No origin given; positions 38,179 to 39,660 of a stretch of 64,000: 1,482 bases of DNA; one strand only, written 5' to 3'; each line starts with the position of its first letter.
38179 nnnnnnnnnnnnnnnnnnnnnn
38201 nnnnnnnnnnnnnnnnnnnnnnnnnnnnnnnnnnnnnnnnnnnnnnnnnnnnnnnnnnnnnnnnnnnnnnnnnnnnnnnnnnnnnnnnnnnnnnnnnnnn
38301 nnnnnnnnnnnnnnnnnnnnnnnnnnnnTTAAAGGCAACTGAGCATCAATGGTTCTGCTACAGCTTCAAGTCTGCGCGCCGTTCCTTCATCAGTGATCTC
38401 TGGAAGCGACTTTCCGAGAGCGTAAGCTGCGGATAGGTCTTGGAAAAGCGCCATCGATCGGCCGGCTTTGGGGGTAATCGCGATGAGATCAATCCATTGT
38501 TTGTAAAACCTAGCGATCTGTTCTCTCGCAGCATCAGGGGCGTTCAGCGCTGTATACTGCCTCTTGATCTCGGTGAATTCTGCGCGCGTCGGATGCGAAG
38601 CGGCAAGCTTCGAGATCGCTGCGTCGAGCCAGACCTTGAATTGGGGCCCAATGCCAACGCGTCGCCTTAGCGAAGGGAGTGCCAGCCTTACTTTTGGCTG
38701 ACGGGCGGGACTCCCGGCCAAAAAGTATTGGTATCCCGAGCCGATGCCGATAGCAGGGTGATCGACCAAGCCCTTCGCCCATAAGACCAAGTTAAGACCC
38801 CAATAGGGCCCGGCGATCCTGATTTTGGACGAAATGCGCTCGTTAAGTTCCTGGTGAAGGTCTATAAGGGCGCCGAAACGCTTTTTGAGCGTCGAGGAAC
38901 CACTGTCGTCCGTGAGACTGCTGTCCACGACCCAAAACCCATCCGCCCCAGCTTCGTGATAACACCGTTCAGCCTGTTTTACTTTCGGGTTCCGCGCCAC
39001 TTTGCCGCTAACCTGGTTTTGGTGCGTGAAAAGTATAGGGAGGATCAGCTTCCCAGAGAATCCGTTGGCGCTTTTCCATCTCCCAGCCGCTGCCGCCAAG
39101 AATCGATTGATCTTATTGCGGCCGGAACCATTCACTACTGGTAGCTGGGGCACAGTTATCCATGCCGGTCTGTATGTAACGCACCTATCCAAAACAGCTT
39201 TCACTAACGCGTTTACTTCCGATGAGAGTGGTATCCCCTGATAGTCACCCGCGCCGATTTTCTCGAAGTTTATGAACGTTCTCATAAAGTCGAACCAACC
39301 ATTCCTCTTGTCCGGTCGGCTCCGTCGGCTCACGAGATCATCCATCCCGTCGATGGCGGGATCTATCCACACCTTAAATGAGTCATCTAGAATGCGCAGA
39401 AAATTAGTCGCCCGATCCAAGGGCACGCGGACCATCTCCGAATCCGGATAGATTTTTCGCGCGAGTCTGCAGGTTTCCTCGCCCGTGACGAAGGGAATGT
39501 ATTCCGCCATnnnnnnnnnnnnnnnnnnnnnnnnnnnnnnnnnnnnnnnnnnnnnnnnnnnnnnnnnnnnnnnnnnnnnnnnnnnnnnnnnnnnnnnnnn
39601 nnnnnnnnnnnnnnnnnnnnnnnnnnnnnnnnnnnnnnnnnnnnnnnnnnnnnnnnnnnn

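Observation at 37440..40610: Low-GC three-gene island (PD-(D/E)XK-like protein, unrecognised 393-aa protein, FRG-domain protein): candidate uncharacterised defence or conflict module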

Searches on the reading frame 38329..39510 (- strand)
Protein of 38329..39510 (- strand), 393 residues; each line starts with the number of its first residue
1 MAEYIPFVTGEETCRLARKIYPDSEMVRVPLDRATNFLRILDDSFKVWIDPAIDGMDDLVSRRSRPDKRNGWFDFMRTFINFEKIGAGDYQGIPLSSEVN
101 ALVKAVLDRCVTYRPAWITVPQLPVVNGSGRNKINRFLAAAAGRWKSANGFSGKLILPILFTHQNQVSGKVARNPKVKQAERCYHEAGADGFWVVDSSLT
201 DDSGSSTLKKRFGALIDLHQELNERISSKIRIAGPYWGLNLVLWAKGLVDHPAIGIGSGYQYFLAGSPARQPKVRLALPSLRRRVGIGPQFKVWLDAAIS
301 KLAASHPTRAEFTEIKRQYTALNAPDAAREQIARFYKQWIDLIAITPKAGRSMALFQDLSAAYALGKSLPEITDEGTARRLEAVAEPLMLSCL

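Call 3: search_protein_families(library=pfam, proteins=[window:38329-39510:-], max_evalue=1)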
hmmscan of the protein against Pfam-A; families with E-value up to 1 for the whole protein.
window:38329-39510:- (393 aa): 0 families

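Call 4: search_protein_families(library=padloc, proteins=[window:38329-39510:-], max_evalue=1)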
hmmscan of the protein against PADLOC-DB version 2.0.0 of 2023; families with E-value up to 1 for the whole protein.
window:38329-39510:- (393 aa): 0 families

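Call 5: search_protein_families(library=ncbifam, proteins=[window:38329-39510:-], max_evalue=1)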
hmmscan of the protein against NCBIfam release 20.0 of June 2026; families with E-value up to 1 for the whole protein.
window:38329-39510:- (393 aa): 0 families

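Call 6: find_homologous_proteins(query=window:38329-39510:-)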
Query window:38329-39510:- (393 aa): 431 proteins with E <= 0.001 among 8000 candidates; the best 120 are listed.
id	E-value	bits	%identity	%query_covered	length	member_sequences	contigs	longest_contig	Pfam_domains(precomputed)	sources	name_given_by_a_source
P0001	1.1e-235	800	100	89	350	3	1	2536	-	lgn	-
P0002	8.6e-215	731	80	100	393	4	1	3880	-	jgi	jgi:hypothetical protein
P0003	8.4e-214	728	79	100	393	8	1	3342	-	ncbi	-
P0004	2.7e-211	720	79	100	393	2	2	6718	-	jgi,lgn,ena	-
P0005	5.2e-211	719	79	100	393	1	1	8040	-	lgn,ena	-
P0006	9.6e-207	705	77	100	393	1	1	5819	-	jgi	jgi:hypothetical protein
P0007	5.5e-201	686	76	100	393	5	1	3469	-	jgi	jgi:hypothetical protein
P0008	1.7e-200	684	75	100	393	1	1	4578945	-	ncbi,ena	-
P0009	9.0e-200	682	76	100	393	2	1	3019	-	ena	-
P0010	3.2e-196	670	75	97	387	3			-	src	-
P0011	3.6e-192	657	74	100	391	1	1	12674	-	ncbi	-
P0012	2.6e-190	650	71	100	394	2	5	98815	-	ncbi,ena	-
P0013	9.5e-188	642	70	100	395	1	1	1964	-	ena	-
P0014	1.1e-187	642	71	100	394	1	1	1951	-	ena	-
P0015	4.3e-187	640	70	100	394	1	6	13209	-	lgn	-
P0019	2.1e-180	618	66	100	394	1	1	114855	-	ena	-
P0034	1.5e-175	602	68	100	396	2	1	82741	-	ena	-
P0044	1.2e-171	589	63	100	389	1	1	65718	-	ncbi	-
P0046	4.9e-171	587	67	100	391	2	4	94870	-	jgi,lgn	-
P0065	1.6e-160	552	60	100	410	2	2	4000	-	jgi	jgi:hypothetical protein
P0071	1.7e-159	549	61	100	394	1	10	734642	-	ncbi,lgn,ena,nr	ncbi:MAG: hypothetical protein KF817_01590 [Phycisphaeraceae bacterium]|nr:hypothetical protein [Phy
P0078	3.7e-158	545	59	100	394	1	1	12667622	-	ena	-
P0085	6.4e-157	541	59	100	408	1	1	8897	-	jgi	jgi:hypothetical protein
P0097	6.6e-154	531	60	100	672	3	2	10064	-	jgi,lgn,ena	-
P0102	3.8e-152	525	62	93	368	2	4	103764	-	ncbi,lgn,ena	-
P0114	6.8e-150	517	58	100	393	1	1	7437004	-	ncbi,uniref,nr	ncbi:hypothetical protein Poly24_28550 [Rosistilla carotiformis]|uniref:Uncharacterized protein n=1 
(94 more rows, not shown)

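Call 7: find_encoding_contigs(protein=window:38329-39510:-, flank=10000, max_places=6)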
Protein window:38329-39510:- (393 aa): no gene with exactly this product is on record in the collection.

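Call 8: search_protein_families(library=pfam, proteins=[P0097, P0065, P0085, P0114], max_evalue=0.1)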
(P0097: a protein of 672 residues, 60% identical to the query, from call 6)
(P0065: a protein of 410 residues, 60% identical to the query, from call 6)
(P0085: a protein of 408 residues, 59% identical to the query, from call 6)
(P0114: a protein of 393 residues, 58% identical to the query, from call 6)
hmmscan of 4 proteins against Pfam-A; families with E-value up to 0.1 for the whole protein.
P0097 (672 aa): 0 families

P0065 (410 aa): 0 families

P0085 (408 aa): 0 families

P0114 (393 aa): 0 families

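Call 9: find_encoding_contigs(protein=P0008, flank=8000, max_places=3)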
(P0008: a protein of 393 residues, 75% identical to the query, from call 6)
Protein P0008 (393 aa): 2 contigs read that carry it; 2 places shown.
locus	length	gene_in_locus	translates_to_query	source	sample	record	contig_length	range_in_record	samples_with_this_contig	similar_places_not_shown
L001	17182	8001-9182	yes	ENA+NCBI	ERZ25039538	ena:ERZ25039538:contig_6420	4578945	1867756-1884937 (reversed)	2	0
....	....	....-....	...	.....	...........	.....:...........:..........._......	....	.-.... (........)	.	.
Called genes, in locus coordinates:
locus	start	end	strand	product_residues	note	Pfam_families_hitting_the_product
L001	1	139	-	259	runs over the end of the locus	-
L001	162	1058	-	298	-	PF03446:NAD_binding_2, PF14833:NAD_binding_11, PF21761:RedAm-like_C (weak)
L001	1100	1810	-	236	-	PF00730:HhH-GPD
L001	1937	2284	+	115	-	-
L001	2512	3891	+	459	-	PF04389:Peptidase_M28 (weak), PF01546:Peptidase_M20, PF07687:M20_dimer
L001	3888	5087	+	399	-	PF08495:FIST, PF10442:FIST_C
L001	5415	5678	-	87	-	-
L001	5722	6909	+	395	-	PF02771:Acyl-CoA_dh_N, PF02770:Acyl-CoA_dh_M, PF00441:Acyl-CoA_dh_1, PF08028:Acyl-CoA_dh_2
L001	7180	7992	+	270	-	PF08867:FRG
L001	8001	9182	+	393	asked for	-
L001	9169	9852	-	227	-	-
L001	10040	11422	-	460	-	PF07690:MFS_1, PF13347:MFS_2, PF07690:MFS_1 (weak)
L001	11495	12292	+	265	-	-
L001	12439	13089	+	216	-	PF00440:TetR_N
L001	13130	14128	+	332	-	PF11583:AurF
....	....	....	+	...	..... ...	-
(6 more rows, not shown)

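Call 10: find_encoding_contigs(protein=P0114, flank=8000, max_places=3)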
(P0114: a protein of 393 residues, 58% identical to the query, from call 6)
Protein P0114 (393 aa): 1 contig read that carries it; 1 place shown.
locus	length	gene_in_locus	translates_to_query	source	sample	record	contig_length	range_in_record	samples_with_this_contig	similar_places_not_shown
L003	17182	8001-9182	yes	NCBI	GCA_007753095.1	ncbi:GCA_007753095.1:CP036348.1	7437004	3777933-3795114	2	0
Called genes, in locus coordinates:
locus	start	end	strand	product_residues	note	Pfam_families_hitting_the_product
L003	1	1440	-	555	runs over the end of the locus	PF00474:SSF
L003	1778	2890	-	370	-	-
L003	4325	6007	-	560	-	PF03235:GmrSD_N, PF07510:GmrSD_C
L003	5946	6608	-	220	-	-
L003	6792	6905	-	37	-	-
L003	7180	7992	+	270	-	PF08867:FRG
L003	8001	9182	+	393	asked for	-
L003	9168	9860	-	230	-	-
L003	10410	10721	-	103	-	-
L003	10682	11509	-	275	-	PF12146:Hydrolase_4 (faint), PF00561:Abhydrolase_1 (faint)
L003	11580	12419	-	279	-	PF13641:Glyco_tranf_2_3 (weak), PF00535:Glycos_transf_2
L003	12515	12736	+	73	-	-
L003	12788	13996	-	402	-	PF01541:GIY-YIG (weak), PF27096:UvrC_M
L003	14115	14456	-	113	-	PF03091:CutA1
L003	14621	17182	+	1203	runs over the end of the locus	-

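Call 11: find_related_loci(query=window:38329-39510:-, collection=genome_contigs, flank=10000)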
Query window:38329-39510:- (393 aa) in genome_contigs; peptide patterns used: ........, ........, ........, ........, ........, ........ (x = any residue, [..] = any of these).
31 stretches matched a pattern; 2 encode a relative of the query (tblastn E <= 1e-3); 2 distinct loci.
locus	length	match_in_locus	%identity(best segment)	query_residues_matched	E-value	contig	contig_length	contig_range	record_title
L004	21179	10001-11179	75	1-393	0e+0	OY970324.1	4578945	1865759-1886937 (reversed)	MAG: uncultured delta proteobacterium isolate MFD05502.bin.1.132 genome assembly, chromosome: 1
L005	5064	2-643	97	180-393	1e-139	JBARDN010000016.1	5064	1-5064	MAG: Candidatus Binataceae bacterium isolate MFD06347_ilm_asm_bin10 k127_1729, whole genome shotgun sequence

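Call 27: predict_structure(alignment_id=A1)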
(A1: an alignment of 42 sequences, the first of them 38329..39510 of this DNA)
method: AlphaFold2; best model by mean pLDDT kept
length: 393 residues; sequences in the alignment: 42
mean_pLDDT: 88.2   pTM: 0.88
mean pLDDT of the five models: 88.2, 86.9, 85.3, 84.9, 84.8
residues with pLDDT >= 90: 254; 70-90: 101; 50-70: 30; < 50: 8
segments of 3 or more residues with pLDDT < 50: 201-205, 258-260
pLDDT, mean of each block of 10 residues (from residue 1): 87 91 94 94 92 93 91 95 93 95 98 97 89 96 97 96 75 78 97 80 56 88 92 83 94 69 73 81 85 94 94 92 88 91 94 95 91 69 79 87
secondary structure, 60 per line:
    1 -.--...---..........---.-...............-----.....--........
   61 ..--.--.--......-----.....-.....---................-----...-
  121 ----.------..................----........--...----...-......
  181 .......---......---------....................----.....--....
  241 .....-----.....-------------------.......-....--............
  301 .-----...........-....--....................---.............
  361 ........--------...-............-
elements in order: E5-7 H11-20 E26-30 H31-40 E46-50 H53-62 H71-76 H82-86 H88-92 H96-111 E117-119 H132-149 E154-161 H175-187 E191-196 H206-225 E230-234 H237-245 E251-255 E275-278 E283-286 H289-301 H307-317 H319-322 H325-344 H348-368 H381-392

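Call 31: search_protein_representatives(alignment_id=A1)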
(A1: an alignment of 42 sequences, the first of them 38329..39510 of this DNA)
Query: 42 sequences, 394 profile positions. Proteins with E-value up to 0.001 (for the whole library): 308; up to 1e-10: 275; up to 1e-30: 208. The best 150 are listed.
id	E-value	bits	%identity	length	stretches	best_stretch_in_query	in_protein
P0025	9.0e-211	716.2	-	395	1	1-394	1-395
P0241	2.1e-144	497.7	-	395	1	1-394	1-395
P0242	3.6e-141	487.0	-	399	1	1-394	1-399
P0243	4.2e-139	480.2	-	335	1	53-352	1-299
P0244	7.3e-136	469.6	-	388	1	1-394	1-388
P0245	4.6e-135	467.0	-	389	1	1-394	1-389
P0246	2.3e-134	464.7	-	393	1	1-394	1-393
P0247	1.3e-131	455.6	-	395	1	1-394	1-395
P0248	3.2e-130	451.0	-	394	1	1-394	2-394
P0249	2.5e-128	444.8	-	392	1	1-394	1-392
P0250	6.3e-128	443.4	-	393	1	1-394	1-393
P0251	3.5e-127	441.0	-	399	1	1-394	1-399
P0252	1.9e-124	432.0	-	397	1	1-394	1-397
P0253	5.4e-124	430.5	-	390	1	1-394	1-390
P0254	2.2e-123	428.5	-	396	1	3-394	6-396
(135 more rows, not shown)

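Call 36: find_related_loci(query=A1, collection=metagenome_contigs, flank=10000)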
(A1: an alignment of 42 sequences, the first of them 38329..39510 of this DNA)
Query A1 (393 aa) in metagenome_contigs; peptide patterns used: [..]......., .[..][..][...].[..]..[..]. (x = any residue, [..] = any of these).
150 stretches matched a pattern; 108 encode a relative of the query (tblastn E <= 1e-3); the best 80 are kept; 80 distinct loci.
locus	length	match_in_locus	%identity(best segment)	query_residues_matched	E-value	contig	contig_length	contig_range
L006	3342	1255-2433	79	1-393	0e+0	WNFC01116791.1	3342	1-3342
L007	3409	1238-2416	79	1-393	0e+0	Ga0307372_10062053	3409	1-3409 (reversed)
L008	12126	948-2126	76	1-393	0e+0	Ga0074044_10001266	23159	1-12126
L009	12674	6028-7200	74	1-393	0e+0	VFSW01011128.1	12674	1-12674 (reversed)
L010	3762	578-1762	68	1-393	0e+0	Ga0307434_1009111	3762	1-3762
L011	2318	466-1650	69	1-393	0e+0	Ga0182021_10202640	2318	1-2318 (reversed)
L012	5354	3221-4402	65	1-393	0e+0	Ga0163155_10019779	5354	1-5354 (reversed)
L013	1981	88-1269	68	1-393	0e+0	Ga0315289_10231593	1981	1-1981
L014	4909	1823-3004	68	1-393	0e+0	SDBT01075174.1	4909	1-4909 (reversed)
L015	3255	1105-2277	70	1-393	0e+0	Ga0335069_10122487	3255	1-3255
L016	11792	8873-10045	67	1-393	7e-174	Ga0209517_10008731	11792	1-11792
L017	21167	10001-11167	63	1-393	1e-173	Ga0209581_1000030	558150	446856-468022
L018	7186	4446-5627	63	1-393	2e-172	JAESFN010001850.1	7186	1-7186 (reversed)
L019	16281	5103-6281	64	1-393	7e-170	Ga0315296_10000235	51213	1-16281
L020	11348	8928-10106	64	1-393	7e-170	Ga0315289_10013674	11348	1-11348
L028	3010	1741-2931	60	1-393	3e-169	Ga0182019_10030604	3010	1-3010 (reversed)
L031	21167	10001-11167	57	1-393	2e-157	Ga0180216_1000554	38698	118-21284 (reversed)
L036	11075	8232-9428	57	1-393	6e-153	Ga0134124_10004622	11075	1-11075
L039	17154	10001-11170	55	1-393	7e-144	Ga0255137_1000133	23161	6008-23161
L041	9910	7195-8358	54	1-393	2e-140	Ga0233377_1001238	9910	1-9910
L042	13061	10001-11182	55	1-393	4e-140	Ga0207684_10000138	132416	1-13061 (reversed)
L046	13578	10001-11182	64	1-393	0e+0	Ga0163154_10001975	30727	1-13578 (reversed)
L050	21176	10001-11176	53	1-393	1e-138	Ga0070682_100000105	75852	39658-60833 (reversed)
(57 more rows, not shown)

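Call 37: search_solved_structures(query=A1, max_evalue=10, show_alignments=3)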
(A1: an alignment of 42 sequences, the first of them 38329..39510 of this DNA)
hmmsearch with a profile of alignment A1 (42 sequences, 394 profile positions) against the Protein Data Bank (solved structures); distinct sequences matched with E-value up to 10: 4.
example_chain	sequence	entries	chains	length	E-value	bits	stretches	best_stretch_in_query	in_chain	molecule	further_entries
2n9w_A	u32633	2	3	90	0.28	13.2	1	307-358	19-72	RTX toxin | Autotransporter adhesin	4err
6a8j_A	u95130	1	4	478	1.2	11.1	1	307-389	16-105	RTX toxin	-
6a7h_A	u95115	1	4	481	1.2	11.1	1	307-389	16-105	RTX toxin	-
5w6l_A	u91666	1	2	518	1.4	10.9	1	307-389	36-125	RTX repeat-containing cytotoxin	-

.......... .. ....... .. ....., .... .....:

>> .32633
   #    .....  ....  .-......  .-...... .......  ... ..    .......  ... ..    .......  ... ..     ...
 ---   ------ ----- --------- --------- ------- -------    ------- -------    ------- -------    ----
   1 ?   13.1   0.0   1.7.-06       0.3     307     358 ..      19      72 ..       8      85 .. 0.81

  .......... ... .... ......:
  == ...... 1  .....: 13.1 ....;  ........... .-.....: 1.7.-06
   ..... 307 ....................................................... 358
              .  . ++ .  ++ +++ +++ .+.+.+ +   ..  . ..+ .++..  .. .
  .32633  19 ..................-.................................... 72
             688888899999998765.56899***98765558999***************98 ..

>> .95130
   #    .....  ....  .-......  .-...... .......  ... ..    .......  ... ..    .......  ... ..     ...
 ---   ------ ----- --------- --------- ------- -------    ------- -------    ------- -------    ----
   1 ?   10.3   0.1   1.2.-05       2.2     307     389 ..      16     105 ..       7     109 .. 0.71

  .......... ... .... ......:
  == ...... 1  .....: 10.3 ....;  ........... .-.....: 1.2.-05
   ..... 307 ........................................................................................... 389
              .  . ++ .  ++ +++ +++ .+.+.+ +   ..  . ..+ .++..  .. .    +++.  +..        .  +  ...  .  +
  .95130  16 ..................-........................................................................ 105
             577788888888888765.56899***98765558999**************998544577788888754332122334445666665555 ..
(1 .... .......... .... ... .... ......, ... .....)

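Call 46: search_protein_families(library=padloc, alignment_id=A4, max_evalue=0.00001)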
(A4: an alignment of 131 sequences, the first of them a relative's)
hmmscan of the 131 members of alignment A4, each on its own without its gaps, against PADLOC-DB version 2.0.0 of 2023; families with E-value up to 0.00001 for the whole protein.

A. member 1, L005:1544-2701:- (386 aa): 0 families

B. families by the number of members that match (of 131 scanned): 166 families (the first 25 are shown)
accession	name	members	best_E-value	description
PDLC04134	mad2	6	2.7e-19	mads_2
PDLC00661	HmaB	2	8.7e-123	DNA-adenine methylase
PDLC00660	HmaB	2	2.3e-117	DNA-adenine methylase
PDLC00662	HmaC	2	3.5e-105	AAA+ ATPase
PDLC03233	MTase_II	2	1.9e-53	Type II methyltransferase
PDLC02189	DUF1156_MTase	2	1.5e-49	-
PDLC03354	MTase_II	2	1.3e-39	Type II methyltransferase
PDLC03636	MTase_III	2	4.1e-39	Type III methyltransferase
PDLC03352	MTase_II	2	4e-38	Type II methyltransferase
PDLC02192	DUF499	2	4.9e-29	-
PDLC03300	MTase_II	2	9e-28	Type II methyltransferase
PDLC03314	MTase_II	2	9.9e-27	Type II methyltransferase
PDLC03371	MTase_II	2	6.9e-26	Type II methyltransferase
PDLC03339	MTase_II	2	3.5e-24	Type II methyltransferase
PDLC03738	oMTase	2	7.7e-21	orphan methyltransferase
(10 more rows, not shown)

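Call 47: search_protein_families(library=pfam, alignment_id=A4, max_evalue=0.00001)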
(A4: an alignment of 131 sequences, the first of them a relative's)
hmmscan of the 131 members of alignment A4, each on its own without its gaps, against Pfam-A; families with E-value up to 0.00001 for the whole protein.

A. member 1, L005:1544-2701:- (386 aa): 3 families
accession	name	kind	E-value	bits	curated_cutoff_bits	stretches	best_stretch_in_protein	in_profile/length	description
PF13519.12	VWA_2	-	1.3e-09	39.1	27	1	170-276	1-105/107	von Willebrand factor type A domain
PF00092.34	VWA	-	2.7e-07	31.4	23.8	1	169-304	1-137/174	von Willebrand factor type A domain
PF25106.1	VWA_4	-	2.3e-06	27.7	27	1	170-284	2-111/169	von Willebrand factor A domain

B. families by the number of members that match (of 131 scanned): 131 families (the first 25 are shown)
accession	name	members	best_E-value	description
PF13649.12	Methyltransf_25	3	1.3e-18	Methyltransferase domain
PF08241.18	Methyltransf_11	3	6.3e-17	Methyltransferase domain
PF13847.12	Methyltransf_31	3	2.3e-14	Methyltransferase domain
PF08242.18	Methyltransf_12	3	1.1e-10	Methyltransferase domain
PF00092.34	VWA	3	3.2e-08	von Willebrand factor type A domain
PF05193.26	Peptidase_M16_C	2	3.3e-39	Peptidase M16 inactive domain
PF01555.25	N6_N4_Mtase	2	1.1e-31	DNA methylase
PF07690.21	MFS_1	2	2.2e-31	Major Facilitator Superfamily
PF03461.20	TRCF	2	6.3e-28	TRCF domain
PF00270.35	DEAD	2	1.3e-26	DEAD/DEAH box helicase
PF06634.17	DUF1156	2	2.5e-22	Protein of unknown function (DUF1156)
PF17757.6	UvrB_inter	2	3.8e-21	UvrB interaction domain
PF04465.17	DUF499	2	7.3e-21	Protein of unknown function (DUF499)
PF00271.37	Helicase_C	2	9.7e-20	Helicase conserved C-terminal domain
PF02559.22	CarD_TRCF_RID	2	2.2e-18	CarD-like/TRCF RID domain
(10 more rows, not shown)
